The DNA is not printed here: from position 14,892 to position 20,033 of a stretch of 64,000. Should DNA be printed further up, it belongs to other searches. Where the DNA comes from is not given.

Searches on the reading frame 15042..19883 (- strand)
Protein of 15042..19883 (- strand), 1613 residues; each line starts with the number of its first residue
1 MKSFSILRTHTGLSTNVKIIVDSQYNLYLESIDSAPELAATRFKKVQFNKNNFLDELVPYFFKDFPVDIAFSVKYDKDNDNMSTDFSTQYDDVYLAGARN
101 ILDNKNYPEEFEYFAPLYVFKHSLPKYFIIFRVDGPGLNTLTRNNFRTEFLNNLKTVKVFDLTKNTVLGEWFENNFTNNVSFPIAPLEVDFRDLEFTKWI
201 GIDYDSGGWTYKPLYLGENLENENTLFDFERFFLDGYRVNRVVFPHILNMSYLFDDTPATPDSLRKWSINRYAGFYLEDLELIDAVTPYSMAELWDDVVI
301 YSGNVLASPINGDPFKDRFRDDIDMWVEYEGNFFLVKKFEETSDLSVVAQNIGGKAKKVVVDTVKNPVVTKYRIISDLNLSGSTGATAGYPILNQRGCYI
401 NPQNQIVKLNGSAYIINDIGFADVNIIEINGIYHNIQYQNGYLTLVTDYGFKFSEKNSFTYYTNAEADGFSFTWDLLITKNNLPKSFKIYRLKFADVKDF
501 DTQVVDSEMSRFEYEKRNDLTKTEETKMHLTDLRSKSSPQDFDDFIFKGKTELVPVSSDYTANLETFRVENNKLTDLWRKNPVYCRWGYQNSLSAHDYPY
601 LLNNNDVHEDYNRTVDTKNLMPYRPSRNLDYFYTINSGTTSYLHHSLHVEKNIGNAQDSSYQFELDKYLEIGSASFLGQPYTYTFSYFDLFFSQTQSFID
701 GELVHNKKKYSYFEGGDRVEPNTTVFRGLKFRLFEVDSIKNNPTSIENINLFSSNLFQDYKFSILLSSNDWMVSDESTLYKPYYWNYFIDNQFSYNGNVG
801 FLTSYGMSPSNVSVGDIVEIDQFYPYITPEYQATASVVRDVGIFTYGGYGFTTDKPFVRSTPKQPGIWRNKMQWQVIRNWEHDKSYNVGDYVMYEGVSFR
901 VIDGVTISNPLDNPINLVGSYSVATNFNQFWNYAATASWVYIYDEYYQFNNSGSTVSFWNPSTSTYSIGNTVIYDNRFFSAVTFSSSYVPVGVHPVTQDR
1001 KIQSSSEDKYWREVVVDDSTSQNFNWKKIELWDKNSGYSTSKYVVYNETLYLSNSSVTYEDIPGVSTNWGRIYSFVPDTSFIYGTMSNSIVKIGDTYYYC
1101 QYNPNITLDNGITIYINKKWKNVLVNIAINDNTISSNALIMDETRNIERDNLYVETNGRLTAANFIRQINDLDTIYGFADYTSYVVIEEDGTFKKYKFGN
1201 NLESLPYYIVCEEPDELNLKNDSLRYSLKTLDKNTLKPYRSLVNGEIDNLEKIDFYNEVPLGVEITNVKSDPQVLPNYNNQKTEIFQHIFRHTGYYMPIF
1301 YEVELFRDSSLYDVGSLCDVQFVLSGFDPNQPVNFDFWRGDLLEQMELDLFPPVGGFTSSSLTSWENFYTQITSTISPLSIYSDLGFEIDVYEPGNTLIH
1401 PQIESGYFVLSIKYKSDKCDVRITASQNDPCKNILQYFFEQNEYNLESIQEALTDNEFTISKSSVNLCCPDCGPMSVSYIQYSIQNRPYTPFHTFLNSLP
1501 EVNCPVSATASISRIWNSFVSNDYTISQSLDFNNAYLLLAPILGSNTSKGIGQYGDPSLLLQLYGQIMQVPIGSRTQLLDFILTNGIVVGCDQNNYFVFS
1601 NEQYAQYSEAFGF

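Call 19: search_protein_families(library=pfam, proteins=[window:15042-19883:-], max_evalue=0.01)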
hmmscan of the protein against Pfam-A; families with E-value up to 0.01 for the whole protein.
window:15042-19883:- (1613 aa): 1 family
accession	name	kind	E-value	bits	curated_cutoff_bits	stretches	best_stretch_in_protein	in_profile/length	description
PF02839.19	CBM_5_12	-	0.00012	22.5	26.2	1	879-902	1-24/44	Carbohydrate-binding module family 5/12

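Call 59: search_protein_families(library=phrogs, proteins=[window:15042-19883:-], max_evalue=0.001)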
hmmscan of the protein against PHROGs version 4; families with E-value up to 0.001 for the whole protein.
window:15042-19883:- (1613 aa): 0 families
